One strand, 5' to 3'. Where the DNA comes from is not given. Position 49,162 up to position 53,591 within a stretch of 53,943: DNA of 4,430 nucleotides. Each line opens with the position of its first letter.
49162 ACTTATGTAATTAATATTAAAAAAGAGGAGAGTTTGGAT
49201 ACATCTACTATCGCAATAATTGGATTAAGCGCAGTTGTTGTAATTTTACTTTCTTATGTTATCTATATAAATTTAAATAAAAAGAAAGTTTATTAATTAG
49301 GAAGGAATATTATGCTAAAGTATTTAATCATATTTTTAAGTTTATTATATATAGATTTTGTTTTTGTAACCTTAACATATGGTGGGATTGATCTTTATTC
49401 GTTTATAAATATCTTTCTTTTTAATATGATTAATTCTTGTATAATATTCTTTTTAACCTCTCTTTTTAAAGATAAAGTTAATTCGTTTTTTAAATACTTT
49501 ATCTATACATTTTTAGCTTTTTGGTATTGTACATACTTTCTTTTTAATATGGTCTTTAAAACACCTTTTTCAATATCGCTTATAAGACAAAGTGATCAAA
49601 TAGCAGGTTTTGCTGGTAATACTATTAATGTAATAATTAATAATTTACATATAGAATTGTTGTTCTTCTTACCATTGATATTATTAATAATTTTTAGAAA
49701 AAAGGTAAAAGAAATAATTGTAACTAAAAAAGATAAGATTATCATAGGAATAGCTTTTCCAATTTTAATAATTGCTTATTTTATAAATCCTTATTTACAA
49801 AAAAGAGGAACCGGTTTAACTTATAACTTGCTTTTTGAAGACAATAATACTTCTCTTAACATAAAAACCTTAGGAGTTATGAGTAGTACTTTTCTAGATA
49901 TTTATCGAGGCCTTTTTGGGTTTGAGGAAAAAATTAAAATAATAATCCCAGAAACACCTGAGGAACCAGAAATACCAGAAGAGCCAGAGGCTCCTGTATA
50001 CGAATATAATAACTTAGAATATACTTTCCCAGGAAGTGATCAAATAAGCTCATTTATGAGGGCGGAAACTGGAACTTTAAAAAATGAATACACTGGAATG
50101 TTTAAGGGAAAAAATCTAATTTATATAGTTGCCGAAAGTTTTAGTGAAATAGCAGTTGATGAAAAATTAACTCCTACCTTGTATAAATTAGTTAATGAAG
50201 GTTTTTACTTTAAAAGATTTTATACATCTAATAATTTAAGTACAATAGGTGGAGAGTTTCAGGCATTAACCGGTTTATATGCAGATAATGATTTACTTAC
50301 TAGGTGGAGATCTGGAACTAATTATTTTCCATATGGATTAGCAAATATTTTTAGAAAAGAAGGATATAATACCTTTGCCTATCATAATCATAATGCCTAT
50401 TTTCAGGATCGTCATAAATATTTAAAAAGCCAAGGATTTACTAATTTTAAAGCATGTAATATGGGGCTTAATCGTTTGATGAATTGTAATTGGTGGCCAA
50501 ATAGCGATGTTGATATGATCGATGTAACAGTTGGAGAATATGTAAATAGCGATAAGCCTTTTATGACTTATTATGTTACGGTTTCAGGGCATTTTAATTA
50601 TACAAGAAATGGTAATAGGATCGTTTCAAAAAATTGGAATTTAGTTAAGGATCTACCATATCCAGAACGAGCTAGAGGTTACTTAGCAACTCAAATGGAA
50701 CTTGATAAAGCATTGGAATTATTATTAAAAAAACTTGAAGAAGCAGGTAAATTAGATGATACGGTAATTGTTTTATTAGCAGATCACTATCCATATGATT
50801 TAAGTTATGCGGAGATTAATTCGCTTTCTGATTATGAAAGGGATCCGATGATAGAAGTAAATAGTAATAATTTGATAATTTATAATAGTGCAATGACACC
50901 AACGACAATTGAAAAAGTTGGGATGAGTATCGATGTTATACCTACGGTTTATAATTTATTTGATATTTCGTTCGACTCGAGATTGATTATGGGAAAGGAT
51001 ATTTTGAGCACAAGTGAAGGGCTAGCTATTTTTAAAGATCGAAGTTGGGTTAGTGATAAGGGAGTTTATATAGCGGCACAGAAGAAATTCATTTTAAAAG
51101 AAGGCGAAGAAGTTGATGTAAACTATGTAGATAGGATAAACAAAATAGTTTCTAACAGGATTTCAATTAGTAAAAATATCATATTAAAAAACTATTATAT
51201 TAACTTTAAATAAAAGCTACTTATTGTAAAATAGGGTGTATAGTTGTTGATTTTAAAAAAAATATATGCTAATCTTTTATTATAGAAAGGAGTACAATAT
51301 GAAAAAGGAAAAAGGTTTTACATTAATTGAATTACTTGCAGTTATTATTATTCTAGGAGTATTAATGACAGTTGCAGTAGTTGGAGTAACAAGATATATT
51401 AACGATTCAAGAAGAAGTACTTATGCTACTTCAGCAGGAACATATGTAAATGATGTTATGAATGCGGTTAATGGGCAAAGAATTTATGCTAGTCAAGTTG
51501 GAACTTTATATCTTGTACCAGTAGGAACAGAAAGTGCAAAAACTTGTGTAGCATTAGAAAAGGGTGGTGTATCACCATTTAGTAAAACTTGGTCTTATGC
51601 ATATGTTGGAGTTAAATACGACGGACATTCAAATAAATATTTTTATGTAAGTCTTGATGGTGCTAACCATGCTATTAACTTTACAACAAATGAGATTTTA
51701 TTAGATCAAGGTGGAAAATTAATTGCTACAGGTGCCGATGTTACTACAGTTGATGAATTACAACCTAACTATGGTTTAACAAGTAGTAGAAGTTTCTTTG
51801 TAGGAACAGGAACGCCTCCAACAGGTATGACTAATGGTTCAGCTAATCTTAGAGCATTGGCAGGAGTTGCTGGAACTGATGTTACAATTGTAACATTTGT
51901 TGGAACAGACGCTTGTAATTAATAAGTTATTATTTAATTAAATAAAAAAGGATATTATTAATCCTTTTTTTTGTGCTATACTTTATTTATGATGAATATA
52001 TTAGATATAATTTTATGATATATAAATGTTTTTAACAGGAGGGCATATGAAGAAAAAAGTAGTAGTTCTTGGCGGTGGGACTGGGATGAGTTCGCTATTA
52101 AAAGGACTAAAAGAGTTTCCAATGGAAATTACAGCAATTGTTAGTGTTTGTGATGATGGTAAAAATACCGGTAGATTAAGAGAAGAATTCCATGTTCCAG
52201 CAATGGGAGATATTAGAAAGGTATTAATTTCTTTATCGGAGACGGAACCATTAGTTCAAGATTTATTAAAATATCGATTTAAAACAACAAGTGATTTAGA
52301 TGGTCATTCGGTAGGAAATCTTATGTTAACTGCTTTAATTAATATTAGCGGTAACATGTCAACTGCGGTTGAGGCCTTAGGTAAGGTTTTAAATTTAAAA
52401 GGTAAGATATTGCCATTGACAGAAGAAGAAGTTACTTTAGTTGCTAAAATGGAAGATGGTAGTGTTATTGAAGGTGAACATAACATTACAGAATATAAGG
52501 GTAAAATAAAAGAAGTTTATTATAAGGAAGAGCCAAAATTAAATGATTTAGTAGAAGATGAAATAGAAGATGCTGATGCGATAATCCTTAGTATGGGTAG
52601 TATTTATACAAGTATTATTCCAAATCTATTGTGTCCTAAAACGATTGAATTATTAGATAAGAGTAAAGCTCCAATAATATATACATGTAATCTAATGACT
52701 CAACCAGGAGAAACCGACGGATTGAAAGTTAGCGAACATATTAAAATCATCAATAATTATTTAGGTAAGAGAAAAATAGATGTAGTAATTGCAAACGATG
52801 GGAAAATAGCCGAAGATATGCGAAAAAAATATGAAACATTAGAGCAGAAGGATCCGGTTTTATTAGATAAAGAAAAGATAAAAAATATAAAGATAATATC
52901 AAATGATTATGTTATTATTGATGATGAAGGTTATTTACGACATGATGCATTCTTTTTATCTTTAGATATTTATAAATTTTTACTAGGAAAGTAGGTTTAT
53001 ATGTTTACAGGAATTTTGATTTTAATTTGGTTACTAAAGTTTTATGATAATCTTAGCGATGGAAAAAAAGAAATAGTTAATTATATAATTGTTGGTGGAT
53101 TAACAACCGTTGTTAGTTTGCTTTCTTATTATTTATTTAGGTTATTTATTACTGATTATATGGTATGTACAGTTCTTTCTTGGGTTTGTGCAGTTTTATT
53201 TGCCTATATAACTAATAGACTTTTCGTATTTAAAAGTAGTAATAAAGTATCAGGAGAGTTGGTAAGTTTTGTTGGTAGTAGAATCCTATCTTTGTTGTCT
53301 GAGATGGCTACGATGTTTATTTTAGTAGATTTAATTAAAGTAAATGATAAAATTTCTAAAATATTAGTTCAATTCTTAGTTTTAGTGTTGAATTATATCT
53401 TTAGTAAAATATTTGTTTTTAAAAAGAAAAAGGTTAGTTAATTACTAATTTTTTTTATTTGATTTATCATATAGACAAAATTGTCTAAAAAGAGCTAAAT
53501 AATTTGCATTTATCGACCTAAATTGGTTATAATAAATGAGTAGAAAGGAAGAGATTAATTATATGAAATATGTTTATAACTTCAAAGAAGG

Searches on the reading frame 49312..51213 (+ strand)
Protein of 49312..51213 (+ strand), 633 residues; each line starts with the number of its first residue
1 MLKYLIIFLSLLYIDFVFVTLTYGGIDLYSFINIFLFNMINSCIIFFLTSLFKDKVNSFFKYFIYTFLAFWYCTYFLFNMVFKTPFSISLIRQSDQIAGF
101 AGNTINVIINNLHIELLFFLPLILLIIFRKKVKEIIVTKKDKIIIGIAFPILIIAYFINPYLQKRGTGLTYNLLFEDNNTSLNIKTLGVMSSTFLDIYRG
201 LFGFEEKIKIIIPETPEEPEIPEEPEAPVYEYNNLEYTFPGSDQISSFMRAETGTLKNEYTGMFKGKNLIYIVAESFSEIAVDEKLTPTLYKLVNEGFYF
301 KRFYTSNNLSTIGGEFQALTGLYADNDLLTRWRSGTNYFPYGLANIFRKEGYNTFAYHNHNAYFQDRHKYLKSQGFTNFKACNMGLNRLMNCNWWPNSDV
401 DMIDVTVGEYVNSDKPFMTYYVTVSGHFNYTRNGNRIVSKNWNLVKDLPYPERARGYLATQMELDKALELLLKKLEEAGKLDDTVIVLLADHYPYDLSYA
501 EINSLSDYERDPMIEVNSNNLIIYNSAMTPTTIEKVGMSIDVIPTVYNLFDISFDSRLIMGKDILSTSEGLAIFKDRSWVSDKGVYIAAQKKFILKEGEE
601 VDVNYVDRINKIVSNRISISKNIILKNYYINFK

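Call 66: search_protein_families(library=pfam, proteins=[window:49312-51213:+], max_evalue=0.001)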
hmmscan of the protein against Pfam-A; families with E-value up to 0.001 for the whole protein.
window:49312-51213:+ (633 aa): 2 families
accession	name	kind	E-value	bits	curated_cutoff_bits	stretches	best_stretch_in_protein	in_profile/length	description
PF00884.28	Sulfatase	-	1.8e-31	110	25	1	267-552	1-301/301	Sulfatase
PF01663.27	Phosphodiest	-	8.7e-05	22.7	23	0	461-520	188-248/342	Type I phosphodiesterase / nucleotide pyrophosphatase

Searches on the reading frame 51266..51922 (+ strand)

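Call 66: search_protein_families(library=pfam, proteins=[window:51266-51922:+], max_evalue=0.001)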
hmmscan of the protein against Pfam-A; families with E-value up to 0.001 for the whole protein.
window:51266-51922:+ (218 aa): 1 family
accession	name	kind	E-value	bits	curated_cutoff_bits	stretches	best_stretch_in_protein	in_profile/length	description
PF07963.17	N_methyl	-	7.7e-09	35.2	21.2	1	12-37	1-26/27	Prokaryotic N-terminal methylation motif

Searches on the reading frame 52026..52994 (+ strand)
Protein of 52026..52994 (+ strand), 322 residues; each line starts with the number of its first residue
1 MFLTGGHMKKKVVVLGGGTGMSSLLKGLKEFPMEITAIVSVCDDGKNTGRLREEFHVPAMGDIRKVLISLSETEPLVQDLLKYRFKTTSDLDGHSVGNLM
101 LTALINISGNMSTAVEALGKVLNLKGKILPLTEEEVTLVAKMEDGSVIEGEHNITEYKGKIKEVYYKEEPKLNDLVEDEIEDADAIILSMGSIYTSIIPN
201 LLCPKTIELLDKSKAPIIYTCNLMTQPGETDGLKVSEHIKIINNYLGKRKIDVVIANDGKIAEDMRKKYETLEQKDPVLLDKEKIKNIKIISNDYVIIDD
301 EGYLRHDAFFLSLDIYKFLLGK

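Call 66: search_protein_families(library=pfam, proteins=[window:52026-52994:+], max_evalue=0.001)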
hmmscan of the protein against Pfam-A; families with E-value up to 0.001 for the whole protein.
window:52026-52994:+ (322 aa): 1 family
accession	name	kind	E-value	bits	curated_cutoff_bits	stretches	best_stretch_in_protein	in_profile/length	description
PF01933.23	CofD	-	1.4e-96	323.6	30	1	12-293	1-287/290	2-phospho-L-lactate transferase CofD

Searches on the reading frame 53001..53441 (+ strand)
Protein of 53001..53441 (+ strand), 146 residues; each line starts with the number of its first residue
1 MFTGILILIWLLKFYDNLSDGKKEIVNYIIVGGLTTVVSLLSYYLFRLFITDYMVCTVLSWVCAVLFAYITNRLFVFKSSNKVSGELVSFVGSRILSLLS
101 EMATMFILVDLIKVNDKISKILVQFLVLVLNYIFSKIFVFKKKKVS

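Call 66: search_protein_families(library=pfam, proteins=[window:53001-53441:+], max_evalue=0.001)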
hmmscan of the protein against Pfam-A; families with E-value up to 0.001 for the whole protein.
window:53001-53441:+ (146 aa): 1 family
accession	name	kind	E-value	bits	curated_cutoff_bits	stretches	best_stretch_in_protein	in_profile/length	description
PF04138.20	GtrA_DPMS_TM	-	8.9e-23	81.2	26.1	1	28-140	2-117/117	GtrA/DPMS, transmembrane domain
